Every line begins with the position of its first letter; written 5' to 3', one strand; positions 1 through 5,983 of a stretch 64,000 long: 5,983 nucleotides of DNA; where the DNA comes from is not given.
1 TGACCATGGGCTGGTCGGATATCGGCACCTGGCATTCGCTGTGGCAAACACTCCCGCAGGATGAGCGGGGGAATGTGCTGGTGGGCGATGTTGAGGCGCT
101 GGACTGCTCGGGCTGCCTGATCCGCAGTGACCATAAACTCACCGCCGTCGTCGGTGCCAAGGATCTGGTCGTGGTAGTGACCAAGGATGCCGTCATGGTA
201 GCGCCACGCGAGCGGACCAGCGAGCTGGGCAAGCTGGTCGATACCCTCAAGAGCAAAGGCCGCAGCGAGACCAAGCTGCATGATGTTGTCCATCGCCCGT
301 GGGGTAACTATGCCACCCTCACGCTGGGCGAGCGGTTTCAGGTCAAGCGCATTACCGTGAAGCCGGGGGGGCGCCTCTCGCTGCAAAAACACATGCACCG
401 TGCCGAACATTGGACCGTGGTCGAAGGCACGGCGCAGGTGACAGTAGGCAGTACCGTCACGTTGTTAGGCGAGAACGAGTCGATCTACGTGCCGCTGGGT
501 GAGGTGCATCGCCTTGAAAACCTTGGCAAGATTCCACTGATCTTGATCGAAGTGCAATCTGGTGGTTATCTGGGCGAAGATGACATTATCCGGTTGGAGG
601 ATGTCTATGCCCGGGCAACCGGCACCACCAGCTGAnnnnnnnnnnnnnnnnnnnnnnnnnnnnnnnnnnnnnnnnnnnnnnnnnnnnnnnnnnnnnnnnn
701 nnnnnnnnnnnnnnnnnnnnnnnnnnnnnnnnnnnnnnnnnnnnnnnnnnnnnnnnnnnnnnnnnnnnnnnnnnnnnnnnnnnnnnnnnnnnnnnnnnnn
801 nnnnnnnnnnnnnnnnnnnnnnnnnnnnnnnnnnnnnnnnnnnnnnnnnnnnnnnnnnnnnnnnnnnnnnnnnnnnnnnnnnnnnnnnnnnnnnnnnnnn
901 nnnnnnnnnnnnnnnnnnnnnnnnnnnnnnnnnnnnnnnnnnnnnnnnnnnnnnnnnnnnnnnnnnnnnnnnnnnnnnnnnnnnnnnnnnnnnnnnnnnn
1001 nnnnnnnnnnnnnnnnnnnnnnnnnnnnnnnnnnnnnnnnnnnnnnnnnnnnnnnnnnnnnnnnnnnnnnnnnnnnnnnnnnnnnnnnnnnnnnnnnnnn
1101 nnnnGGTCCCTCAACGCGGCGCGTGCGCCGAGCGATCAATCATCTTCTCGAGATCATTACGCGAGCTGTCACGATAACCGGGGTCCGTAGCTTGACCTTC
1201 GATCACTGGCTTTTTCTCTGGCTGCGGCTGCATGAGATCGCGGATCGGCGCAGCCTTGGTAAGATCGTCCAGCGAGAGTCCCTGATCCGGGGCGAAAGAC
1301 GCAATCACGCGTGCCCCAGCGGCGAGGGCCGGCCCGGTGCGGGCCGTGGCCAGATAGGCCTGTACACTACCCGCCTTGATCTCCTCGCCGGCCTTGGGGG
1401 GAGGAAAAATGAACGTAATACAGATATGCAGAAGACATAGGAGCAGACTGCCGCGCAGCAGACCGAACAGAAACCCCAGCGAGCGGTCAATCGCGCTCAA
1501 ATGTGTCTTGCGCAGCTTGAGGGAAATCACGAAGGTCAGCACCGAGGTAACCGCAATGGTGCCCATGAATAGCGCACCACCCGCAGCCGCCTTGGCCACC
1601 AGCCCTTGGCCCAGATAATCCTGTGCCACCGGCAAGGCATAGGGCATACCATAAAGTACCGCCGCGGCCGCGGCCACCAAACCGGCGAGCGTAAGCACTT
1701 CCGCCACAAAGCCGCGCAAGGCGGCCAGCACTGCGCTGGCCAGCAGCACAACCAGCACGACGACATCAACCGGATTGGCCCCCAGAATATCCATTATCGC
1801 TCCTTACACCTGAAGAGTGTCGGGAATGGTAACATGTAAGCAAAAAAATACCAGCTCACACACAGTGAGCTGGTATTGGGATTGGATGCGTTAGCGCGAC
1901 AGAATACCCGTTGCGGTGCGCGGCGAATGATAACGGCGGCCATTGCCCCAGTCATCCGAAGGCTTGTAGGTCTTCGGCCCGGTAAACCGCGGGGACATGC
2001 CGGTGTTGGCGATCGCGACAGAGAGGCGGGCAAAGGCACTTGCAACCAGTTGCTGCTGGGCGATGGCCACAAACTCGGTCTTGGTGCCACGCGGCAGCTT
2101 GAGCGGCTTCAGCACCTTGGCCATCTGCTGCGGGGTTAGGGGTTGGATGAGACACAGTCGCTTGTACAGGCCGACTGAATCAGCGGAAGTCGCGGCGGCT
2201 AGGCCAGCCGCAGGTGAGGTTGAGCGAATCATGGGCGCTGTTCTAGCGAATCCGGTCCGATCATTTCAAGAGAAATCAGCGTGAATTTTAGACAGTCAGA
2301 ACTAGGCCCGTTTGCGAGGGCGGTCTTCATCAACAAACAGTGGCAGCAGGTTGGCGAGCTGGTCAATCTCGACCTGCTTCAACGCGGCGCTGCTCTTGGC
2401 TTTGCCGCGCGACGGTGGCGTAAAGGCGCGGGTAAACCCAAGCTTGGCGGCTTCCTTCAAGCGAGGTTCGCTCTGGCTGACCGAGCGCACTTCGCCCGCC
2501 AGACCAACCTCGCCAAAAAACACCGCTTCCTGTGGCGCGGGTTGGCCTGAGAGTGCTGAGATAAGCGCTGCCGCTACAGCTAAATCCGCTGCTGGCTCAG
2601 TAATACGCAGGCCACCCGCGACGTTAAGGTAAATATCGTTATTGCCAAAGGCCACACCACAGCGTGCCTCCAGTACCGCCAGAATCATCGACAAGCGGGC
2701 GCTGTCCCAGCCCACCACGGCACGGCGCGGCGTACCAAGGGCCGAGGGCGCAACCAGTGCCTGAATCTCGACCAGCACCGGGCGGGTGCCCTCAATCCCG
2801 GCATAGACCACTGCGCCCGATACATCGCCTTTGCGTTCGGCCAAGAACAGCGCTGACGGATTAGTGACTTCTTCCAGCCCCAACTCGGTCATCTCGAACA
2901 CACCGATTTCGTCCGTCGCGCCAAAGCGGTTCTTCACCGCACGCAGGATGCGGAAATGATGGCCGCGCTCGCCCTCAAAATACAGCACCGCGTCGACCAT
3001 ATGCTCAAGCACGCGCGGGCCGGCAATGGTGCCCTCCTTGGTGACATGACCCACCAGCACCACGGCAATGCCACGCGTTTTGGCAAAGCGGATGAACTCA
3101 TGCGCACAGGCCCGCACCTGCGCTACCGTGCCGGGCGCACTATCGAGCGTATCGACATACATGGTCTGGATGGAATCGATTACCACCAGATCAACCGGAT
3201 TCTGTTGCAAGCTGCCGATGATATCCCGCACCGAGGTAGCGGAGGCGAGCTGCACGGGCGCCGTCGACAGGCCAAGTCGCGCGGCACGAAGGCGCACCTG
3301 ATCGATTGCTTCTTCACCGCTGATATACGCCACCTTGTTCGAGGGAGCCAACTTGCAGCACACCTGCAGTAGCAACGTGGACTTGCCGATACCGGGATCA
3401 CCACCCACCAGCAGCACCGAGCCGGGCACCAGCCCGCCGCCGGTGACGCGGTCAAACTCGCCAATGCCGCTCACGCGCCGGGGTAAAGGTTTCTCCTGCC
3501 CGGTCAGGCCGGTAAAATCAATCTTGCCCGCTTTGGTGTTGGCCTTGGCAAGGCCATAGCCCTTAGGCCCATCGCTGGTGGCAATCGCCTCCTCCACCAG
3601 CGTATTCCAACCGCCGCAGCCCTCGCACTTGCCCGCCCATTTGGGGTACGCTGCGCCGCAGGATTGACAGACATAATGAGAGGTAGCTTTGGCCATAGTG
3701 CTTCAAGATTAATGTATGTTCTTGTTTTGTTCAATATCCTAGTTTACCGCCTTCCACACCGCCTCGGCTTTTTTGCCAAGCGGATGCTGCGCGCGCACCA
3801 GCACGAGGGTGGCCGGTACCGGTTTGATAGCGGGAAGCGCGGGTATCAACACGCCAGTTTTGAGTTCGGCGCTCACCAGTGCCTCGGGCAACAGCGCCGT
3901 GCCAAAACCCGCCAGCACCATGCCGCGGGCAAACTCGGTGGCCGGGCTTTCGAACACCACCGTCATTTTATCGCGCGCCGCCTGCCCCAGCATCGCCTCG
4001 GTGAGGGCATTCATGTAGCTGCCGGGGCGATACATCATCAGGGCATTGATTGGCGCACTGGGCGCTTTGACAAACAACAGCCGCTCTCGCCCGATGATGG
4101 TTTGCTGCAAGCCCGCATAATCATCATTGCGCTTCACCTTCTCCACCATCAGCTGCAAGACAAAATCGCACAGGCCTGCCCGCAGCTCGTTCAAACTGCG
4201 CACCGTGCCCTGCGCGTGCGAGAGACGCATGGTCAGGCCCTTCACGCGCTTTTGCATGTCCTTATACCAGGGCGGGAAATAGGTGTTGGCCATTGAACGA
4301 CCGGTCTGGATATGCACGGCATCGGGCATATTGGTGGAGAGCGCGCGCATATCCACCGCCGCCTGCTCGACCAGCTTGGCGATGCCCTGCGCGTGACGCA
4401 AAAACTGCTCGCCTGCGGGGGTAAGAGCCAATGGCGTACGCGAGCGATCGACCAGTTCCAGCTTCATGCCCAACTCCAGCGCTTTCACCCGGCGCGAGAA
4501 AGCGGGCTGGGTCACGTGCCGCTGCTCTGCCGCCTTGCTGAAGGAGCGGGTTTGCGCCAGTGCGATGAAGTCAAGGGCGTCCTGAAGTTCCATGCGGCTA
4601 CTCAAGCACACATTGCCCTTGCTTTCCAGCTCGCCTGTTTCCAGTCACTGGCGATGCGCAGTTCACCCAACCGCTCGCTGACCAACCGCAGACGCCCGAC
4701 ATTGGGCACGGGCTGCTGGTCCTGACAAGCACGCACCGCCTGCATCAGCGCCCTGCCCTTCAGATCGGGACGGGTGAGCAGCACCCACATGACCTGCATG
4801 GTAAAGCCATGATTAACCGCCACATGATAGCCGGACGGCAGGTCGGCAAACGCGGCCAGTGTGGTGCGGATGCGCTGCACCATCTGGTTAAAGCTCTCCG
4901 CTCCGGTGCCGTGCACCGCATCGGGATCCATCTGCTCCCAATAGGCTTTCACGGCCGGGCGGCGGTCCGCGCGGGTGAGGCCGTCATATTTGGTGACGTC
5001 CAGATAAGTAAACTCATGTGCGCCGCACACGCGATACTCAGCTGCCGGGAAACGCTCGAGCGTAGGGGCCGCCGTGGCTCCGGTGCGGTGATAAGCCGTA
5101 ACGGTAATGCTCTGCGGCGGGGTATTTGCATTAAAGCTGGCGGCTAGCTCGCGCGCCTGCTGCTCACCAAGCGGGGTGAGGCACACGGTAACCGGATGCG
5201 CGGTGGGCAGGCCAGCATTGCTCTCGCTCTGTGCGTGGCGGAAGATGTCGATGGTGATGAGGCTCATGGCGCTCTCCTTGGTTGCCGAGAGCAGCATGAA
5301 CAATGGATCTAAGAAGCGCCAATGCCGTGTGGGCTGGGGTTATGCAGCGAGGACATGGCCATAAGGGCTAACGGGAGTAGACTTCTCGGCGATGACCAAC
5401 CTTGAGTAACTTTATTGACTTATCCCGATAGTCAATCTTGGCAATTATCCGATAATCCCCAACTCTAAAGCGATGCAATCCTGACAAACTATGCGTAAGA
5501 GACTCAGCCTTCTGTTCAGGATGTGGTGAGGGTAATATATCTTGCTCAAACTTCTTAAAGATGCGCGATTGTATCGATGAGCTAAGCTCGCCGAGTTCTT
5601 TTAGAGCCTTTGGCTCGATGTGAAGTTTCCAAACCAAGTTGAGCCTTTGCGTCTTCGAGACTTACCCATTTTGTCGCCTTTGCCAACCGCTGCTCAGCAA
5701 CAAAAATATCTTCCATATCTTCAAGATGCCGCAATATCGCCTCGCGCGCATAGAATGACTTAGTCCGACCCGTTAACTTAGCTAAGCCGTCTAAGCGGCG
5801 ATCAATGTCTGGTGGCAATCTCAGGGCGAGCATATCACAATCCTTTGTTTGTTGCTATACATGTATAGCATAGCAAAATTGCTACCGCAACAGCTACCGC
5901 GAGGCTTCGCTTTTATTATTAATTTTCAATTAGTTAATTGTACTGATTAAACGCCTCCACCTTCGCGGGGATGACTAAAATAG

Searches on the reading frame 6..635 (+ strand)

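Call 21: search_protein_families(library=pfam, proteins=[window:6-635:+], max_evalue=0.0001)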
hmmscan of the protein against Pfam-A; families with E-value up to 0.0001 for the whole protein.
window:6-635:+ (209 aa): 3 families
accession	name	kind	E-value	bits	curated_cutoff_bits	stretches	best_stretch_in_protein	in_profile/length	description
PF01050.24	MannoseP_isomer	-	3.3e-53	179.2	23.6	1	85-199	2-116/116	Mannose-6-phosphate isomerase C-terminal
PF22640.1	ManC_GMP_beta-helix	-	1.2e-12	47.9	27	1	31-81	5-55/55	MannoseP isomerase/GMP-like beta-helix domain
PF07883.17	Cupin_2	-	1.8e-11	44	27.2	1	116-183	3-69/70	Cupin domain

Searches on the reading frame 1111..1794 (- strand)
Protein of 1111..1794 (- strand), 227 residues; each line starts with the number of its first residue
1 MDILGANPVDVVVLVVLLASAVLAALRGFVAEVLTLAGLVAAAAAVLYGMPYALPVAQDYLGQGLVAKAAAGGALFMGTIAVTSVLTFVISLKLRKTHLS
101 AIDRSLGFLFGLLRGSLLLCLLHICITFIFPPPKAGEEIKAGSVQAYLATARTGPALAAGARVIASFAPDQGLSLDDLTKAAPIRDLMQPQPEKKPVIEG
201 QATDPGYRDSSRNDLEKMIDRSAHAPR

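Call 21: search_protein_families(library=pfam, proteins=[window:1111-1794:-], max_evalue=0.0001)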
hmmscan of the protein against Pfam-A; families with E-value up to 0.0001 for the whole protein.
window:1111-1794:- (227 aa): 1 family
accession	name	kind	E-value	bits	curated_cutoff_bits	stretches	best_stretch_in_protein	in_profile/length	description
PF02674.22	Colicin_V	-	6.4e-23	81.8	29.3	1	9-141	1-132/144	Colicin V production protein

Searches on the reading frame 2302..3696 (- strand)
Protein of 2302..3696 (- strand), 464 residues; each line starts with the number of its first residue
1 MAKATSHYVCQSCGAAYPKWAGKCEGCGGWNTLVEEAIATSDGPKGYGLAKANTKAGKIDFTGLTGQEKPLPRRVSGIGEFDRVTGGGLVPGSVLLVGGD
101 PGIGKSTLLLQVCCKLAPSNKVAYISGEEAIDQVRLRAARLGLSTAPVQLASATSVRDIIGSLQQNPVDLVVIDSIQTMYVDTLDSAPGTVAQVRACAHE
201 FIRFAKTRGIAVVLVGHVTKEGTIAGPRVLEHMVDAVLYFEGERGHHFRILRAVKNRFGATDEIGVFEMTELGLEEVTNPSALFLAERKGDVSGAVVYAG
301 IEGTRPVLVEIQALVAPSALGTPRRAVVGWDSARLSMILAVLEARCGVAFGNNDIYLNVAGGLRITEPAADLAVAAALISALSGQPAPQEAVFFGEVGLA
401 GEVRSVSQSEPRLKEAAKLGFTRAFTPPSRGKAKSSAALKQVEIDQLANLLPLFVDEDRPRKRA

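Call 21: search_protein_families(library=pfam, proteins=[window:2302-3696:-], max_evalue=0.0001)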
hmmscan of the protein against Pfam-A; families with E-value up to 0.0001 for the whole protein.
window:2302-3696:- (464 aa): 6 families
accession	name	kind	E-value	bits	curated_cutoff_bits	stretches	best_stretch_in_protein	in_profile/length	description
PF13481.12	AAA_25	-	5.6e-16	59.2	27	1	88-222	28-194/195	AAA domain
PF06745.19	ATPase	-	1.1e-14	54.9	26.6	1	76-146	3-75/231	KaiC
PF18073.7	Zn_ribbon_LapB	-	1.4e-09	37.9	25.7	1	8-35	1-28/28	Rubredoxin metal binding domain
PF13541.12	ChlI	-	1.7e-09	38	27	1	344-428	35-119/121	Subunit ChlI of Mg-chelatase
PF03796.21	DnaB_C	-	2.1e-06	27.7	27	0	76-138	4-67/255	DnaB-like helicase C terminal domain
PF25199.1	nSTAND_NTPase5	-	6.6e-05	23.2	34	0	93-135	42-86/145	Novel STAND NTPase 5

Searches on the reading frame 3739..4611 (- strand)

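Call 21: search_protein_families(library=pfam, proteins=[window:3739-4611:-], max_evalue=0.0001)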
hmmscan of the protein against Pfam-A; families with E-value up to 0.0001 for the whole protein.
window:3739-4611:- (290 aa): 2 families
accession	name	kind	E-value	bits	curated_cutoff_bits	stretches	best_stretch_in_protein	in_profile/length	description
PF03466.25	LysR_substrate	-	3.1e-17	63.1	28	1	99-289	8-204/209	LysR substrate binding domain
PF00126.33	HTH_1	-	5e-17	62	26.6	1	14-68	6-60/60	Bacterial regulatory helix-turn-helix protein, lysR family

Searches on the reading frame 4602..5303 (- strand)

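Call 21: search_protein_families(library=pfam, proteins=[window:4602-5303:-], max_evalue=0.0001)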
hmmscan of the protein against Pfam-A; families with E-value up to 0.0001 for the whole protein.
window:4602-5303:- (233 aa): 1 family
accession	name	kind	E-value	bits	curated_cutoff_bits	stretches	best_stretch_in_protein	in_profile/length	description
PF00300.27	His_Phos_1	-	1.8e-14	54.3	21.7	1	20-181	3-163/194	Histidine phosphatase superfamily (branch 1)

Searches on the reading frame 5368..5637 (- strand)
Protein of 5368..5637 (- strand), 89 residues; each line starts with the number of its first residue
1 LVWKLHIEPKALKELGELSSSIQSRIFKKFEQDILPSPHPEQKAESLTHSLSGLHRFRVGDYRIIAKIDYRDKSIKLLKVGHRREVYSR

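Call 21: search_protein_families(library=pfam, proteins=[window:5368-5637:-], max_evalue=0.0001)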
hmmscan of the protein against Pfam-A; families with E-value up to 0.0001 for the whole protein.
window:5368-5637:- (89 aa): 1 family
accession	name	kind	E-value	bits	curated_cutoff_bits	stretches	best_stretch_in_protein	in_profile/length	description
PF05016.21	ParE_toxin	-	3.7e-10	40.7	23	1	7-87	3-89/89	ParE toxin of type II toxin-antitoxin system, parDE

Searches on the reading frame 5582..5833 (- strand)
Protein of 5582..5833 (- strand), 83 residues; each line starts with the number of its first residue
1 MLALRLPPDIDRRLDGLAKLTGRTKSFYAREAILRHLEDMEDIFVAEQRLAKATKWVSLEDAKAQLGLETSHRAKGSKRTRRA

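Call 21: search_protein_families(library=pfam, proteins=[window:5582-5833:-], max_evalue=0.0001)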
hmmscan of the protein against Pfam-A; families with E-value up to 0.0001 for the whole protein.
window:5582-5833:- (83 aa): 2 families
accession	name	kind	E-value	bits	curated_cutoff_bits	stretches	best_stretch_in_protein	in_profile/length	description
PF05509.17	TraY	-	2.5e-05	24.7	21.3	1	4-47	3-46/49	TraY domain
PF19807.5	DUF6290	-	9.1e-05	23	27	1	4-66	6-72/72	Family of unknown function (DUF6290)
